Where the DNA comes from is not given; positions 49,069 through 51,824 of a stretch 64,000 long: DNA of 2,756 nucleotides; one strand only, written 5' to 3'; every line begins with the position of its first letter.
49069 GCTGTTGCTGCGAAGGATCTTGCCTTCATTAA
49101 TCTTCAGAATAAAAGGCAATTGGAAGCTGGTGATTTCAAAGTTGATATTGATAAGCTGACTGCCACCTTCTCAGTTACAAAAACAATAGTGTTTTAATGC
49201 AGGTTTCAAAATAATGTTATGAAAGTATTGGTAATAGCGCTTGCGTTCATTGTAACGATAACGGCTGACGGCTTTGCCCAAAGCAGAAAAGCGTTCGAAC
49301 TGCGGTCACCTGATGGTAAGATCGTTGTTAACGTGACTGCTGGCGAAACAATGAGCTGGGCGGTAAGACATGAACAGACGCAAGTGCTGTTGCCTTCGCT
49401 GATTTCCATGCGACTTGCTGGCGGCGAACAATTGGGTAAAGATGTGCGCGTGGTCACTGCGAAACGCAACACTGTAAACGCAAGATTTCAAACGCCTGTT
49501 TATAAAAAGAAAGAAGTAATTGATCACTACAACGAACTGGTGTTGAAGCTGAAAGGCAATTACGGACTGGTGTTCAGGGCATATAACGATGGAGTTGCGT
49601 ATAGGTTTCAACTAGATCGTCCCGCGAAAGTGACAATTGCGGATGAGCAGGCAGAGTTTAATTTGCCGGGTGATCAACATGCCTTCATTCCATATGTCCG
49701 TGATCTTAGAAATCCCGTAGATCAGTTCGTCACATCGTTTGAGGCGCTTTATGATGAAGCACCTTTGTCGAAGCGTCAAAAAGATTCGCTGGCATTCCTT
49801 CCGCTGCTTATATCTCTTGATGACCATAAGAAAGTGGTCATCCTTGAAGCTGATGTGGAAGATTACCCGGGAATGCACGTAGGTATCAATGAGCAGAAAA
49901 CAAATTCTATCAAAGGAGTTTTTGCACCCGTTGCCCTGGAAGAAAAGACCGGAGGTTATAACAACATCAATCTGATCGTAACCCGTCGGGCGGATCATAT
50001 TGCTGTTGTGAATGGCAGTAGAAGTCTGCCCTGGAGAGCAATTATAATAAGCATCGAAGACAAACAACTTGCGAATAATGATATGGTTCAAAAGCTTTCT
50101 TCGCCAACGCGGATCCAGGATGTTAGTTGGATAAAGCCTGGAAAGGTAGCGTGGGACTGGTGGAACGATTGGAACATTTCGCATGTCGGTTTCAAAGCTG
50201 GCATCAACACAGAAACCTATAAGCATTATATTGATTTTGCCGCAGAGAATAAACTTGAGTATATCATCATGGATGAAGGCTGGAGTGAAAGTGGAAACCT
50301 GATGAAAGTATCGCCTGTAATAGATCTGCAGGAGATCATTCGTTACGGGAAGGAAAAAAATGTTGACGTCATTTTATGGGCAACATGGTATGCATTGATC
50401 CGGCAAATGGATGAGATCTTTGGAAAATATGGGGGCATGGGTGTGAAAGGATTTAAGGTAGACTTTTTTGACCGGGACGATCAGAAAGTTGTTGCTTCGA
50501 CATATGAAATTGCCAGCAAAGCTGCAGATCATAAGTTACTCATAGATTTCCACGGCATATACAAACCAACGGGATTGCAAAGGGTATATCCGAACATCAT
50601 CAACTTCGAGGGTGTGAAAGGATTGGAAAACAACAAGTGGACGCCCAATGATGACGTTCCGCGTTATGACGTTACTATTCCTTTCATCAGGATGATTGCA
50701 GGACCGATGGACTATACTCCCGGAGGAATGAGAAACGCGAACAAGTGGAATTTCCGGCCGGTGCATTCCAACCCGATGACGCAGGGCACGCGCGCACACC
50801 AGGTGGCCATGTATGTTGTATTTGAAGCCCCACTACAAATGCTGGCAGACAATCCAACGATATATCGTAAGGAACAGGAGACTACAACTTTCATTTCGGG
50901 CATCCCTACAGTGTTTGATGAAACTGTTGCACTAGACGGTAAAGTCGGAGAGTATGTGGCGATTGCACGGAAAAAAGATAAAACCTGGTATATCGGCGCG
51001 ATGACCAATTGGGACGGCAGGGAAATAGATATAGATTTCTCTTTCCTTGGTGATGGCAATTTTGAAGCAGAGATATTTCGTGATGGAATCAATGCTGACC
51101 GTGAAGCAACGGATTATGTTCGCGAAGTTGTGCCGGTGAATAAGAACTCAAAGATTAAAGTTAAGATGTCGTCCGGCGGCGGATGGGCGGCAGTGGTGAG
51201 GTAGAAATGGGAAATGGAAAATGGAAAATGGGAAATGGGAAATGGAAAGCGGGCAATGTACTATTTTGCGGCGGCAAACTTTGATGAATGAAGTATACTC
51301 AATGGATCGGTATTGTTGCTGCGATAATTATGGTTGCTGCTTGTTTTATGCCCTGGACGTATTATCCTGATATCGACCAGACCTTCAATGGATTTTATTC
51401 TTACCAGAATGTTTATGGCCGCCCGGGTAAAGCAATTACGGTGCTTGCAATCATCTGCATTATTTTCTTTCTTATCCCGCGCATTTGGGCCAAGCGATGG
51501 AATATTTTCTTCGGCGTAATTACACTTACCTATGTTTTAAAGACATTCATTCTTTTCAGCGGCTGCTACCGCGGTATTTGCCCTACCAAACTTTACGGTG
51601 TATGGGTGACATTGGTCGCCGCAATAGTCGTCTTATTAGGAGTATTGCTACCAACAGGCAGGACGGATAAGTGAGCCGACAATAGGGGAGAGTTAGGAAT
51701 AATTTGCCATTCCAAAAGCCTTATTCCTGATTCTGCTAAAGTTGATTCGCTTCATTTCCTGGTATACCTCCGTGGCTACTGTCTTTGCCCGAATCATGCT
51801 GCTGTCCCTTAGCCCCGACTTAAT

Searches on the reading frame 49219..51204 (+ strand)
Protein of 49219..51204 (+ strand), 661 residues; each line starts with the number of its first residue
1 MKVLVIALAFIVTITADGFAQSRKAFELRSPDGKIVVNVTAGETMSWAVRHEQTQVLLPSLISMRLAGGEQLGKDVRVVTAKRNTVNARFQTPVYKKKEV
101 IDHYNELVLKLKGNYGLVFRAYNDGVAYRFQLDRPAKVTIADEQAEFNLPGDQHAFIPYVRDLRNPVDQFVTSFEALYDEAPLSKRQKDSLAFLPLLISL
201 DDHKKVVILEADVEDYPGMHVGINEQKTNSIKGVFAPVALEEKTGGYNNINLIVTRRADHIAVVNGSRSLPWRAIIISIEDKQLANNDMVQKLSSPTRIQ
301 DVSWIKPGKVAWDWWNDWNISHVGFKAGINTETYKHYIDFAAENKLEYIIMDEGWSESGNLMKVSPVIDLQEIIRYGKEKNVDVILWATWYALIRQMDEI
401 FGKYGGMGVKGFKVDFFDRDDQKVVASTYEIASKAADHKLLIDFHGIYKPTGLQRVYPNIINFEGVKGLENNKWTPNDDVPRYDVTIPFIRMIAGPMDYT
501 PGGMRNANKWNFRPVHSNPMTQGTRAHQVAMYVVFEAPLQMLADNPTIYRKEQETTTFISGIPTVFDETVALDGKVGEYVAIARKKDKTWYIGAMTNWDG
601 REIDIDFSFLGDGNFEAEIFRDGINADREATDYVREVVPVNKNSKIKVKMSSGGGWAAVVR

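Call 24: search_protein_families(library=pfam, proteins=[window:49219-51204:+], max_evalue=0.0001)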
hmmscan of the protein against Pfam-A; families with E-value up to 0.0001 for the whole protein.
window:49219-51204:+ (661 aa): 3 families
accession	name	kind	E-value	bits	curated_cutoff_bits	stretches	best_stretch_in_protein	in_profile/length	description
PF10566.15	Glyco_hydro_97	-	9.9e-108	360.1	32.5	1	301-563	1-275/275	Glycoside hydrolase 97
PF14508.12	GH97_N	-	3.9e-57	193.8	25.3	1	28-296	1-229/229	Glycosyl-hydrolase 97 N-terminal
PF14509.12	GH97_C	-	3.1e-31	107.9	25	1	566-660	2-96/97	Glycosyl-hydrolase 97 C-terminal, oligomerisation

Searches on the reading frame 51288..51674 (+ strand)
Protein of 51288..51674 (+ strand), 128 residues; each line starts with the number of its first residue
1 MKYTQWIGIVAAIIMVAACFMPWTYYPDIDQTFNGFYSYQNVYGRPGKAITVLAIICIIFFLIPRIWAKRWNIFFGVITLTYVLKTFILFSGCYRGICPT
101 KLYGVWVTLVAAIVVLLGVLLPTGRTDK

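Call 4: search_protein_families(library=pfam, proteins=[window:51288-51674:+], max_evalue=0.01)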
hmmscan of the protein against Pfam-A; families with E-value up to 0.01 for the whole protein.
window:51288-51674:+ (128 aa): 1 family
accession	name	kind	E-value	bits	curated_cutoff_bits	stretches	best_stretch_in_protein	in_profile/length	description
PF24416.1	DUF7548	-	0.0018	18.7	27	1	5-62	8-62/137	Family of unknown function (DUF7548)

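Call 5: search_protein_families(library=ncbifam, proteins=[window:51288-51674:+], max_evalue=0.01)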
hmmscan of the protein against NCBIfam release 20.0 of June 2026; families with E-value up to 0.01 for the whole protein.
window:51288-51674:+ (128 aa): 0 families

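Call 61: search_protein_families(library=padloc, proteins=[window:51288-51674:+], max_evalue=0.01)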
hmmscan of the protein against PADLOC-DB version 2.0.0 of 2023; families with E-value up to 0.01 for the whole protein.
window:51288-51674:+ (128 aa): 0 families
